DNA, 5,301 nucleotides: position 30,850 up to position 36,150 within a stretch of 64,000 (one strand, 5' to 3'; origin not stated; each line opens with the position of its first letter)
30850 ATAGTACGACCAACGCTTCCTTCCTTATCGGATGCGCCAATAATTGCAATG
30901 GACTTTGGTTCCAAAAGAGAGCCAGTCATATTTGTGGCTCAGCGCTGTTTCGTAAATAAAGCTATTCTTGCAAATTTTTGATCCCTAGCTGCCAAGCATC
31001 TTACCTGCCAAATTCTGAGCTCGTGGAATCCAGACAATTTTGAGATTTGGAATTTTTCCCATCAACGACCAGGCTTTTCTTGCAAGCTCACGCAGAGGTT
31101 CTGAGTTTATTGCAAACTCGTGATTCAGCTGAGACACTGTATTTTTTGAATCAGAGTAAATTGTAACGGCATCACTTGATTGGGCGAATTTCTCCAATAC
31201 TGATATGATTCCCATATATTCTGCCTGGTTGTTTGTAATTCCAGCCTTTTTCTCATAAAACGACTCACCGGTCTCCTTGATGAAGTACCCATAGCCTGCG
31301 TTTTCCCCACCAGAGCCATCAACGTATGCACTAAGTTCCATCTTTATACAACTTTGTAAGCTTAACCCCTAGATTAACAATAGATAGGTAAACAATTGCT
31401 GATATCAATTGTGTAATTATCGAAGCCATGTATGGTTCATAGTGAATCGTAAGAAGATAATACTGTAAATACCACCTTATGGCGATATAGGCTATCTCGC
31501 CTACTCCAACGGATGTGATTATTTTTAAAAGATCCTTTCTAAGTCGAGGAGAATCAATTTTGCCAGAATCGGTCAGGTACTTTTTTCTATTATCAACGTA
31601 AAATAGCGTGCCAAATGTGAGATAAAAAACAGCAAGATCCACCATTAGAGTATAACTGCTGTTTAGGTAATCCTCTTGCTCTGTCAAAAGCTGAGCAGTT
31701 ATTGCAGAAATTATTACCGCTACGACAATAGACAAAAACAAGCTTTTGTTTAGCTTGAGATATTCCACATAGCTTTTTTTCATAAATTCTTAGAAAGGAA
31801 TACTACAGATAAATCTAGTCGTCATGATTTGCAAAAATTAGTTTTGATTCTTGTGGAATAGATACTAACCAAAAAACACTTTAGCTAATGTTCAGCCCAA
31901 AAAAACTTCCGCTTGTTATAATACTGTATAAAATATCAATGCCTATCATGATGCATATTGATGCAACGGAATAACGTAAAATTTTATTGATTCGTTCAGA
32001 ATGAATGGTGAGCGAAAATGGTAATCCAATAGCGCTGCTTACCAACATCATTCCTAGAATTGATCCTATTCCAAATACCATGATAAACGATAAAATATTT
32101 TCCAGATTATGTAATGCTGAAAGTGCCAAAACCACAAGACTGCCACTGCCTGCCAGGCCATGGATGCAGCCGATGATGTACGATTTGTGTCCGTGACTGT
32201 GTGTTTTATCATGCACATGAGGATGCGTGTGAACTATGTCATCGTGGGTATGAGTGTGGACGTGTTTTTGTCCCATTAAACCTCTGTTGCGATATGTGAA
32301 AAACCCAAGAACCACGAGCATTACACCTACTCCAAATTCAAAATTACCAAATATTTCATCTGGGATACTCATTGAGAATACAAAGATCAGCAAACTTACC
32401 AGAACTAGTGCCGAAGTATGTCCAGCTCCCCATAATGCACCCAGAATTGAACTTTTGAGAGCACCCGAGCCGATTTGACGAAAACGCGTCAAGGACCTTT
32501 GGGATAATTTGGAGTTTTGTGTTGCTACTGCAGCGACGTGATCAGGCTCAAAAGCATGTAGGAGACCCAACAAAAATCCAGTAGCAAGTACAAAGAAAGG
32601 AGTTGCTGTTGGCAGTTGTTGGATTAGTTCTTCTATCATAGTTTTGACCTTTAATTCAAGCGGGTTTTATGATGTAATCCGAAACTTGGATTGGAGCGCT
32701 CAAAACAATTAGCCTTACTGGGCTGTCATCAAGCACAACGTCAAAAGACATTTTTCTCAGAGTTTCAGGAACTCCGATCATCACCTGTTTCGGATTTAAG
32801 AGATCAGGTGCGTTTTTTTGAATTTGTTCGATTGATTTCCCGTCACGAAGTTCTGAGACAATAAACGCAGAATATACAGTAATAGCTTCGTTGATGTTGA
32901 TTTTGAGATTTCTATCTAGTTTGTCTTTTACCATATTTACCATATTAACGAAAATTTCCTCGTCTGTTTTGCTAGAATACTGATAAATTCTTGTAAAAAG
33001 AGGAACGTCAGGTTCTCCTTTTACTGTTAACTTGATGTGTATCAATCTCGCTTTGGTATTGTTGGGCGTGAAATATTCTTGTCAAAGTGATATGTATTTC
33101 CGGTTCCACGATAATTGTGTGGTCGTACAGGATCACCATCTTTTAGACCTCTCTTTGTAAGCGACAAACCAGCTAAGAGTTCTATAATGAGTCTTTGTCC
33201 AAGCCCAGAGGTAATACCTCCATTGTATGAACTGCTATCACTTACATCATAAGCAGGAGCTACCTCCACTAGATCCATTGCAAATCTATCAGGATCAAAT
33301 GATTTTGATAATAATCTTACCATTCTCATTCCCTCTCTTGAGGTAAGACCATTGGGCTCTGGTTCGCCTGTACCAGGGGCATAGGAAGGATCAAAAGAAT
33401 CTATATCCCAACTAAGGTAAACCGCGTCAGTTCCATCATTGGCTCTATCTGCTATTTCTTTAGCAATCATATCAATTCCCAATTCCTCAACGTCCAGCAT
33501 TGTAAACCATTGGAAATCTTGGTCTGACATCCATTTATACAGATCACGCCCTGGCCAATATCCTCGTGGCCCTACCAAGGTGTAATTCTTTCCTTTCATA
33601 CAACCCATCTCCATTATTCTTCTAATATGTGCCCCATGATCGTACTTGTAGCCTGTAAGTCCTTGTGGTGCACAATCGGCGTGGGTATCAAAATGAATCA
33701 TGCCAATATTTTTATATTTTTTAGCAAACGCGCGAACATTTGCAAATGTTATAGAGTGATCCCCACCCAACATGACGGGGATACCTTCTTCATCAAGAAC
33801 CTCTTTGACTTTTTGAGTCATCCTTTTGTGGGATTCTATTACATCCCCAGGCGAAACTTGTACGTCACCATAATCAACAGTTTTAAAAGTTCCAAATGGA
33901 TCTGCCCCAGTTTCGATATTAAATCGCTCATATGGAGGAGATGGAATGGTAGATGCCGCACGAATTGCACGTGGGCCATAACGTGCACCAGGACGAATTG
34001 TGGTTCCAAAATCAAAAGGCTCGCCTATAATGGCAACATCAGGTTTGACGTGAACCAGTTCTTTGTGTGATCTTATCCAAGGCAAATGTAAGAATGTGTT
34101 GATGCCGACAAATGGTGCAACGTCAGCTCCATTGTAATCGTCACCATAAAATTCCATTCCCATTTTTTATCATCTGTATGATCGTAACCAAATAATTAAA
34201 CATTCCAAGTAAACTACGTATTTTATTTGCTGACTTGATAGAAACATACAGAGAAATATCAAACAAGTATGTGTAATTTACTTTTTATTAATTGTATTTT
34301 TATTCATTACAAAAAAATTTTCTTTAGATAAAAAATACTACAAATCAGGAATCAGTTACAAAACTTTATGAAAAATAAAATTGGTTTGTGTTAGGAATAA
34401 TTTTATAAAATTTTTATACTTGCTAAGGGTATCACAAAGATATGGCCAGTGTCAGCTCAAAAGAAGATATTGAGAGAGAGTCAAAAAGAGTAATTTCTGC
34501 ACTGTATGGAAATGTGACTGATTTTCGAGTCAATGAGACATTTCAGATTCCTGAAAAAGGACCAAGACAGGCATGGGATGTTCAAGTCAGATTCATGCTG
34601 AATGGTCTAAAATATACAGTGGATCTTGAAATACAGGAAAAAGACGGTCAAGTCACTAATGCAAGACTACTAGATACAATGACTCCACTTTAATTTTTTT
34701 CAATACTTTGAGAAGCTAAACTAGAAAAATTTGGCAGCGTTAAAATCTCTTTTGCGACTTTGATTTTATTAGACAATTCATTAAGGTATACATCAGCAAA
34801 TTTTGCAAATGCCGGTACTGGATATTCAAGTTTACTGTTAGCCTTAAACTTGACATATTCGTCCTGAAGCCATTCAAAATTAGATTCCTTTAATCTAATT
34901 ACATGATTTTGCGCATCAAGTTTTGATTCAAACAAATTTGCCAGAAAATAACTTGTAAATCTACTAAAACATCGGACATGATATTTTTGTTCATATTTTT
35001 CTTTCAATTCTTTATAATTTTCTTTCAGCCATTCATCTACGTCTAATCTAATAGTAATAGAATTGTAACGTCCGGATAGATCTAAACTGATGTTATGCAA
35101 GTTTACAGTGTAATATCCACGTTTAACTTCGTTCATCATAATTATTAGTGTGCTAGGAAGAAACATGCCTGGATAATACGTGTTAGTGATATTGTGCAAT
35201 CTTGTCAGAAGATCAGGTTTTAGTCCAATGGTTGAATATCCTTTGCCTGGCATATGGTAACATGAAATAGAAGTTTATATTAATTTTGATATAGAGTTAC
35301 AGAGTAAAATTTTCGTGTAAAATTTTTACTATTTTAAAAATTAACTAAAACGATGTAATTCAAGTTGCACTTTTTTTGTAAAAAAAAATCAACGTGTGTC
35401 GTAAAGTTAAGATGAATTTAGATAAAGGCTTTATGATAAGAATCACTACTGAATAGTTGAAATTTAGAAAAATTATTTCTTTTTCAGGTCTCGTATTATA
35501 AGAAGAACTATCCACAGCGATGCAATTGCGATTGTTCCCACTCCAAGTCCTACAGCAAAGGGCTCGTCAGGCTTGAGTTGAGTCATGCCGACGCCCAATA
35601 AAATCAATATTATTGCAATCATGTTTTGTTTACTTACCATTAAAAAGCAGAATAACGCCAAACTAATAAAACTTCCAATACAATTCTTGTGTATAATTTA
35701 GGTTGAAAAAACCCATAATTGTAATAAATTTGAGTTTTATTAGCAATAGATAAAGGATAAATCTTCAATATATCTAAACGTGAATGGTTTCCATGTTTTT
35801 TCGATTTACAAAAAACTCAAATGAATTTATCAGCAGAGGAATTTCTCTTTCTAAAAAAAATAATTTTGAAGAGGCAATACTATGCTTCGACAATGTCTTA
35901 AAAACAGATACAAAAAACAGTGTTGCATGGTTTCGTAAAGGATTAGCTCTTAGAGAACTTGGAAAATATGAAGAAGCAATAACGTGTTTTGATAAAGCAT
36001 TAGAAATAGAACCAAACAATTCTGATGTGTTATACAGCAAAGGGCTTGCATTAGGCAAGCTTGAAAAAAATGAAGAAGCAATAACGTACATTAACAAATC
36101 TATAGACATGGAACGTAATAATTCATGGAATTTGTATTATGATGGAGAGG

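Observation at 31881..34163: Arginase-fold ureohydrolase translationally coupled to a stand-alone urease-gamma-like protein and a His-rich Ni/Co transporter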

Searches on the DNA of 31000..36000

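Call 40: search_rna_families(source=window, start=31000, end=36000, threshold=evalue, max_evalue=1)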
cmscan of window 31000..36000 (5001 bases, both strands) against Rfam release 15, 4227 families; matches with E-value up to 1: 1.
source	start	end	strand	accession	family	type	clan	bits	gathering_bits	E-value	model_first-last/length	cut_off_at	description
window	35789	35824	-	RF02700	HtrA_thermometer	Cis-reg; thermoregulator;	-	22.6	52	0.66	1-46/46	no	HtrA 5' UTR thermometer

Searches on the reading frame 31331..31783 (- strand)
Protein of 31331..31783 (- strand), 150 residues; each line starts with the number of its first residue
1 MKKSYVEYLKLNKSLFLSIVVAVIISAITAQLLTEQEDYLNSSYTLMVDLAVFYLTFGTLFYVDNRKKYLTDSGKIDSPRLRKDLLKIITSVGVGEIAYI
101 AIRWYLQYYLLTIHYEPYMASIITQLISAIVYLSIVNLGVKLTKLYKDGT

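Call 3: search_protein_families(library=pfam, proteins=[window:31331-31783:-], max_evalue=1)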
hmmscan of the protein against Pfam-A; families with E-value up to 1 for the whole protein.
window:31331-31783:- (150 aa): 2 families
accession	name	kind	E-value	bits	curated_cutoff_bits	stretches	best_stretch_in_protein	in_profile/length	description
PF20246.3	DUF6601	-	0.14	12.3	27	1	99-136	168-206/240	Family of unknown function (DUF6601)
PF15312.11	JSRP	-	0.2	12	25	1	9-28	8-27/63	Junctional sarcoplasmic reticulum protein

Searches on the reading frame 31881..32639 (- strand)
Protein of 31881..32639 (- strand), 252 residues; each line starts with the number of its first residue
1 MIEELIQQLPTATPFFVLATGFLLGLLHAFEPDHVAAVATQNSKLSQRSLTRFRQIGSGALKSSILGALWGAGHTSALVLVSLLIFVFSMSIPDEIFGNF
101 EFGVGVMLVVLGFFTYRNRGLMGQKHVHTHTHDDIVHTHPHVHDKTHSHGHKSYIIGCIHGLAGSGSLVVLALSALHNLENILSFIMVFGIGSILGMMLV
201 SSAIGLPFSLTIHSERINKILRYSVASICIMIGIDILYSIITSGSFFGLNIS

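Call 3: search_protein_families(library=pfam, proteins=[window:31881-32639:-], max_evalue=1)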
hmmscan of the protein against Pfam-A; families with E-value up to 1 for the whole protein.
window:31881-32639:- (252 aa): 1 family
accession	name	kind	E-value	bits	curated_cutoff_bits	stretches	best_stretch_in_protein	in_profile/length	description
PF03824.22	NicO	-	1.5e-07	31.5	27.7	1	17-213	4-210/287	High-affinity nickel-transport protein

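Call 4: search_protein_families(library=ncbifam, proteins=[window:31881-32639:-], max_evalue=1)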
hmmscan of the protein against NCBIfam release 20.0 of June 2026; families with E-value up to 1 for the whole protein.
window:31881-32639:- (252 aa): 5 families
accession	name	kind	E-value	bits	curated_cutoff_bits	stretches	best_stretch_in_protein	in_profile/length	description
TIGR00802.1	nico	subfamily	0.00031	20.3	333.05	1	21-111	4-83/281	HoxN/HupN/NixA family nickel/cobalt transporter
NF007454.0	PRK10019.1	subfamily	0.035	13.3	195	1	5-152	7-145/283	nickel/cobalt efflux transporter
NF041560.1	T6SS_Burk_ExIF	subfamily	0.041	13.6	90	1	130-207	105-183/234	putative type VI secretion system effector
NF003192.0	PRK04164.1-3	equivalog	0.057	13.3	341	1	170-200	53-83/174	hypothetical protein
NF003190.0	PRK04164.1-1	equivalog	0.29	10.6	318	1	171-199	58-86/200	hypothetical protein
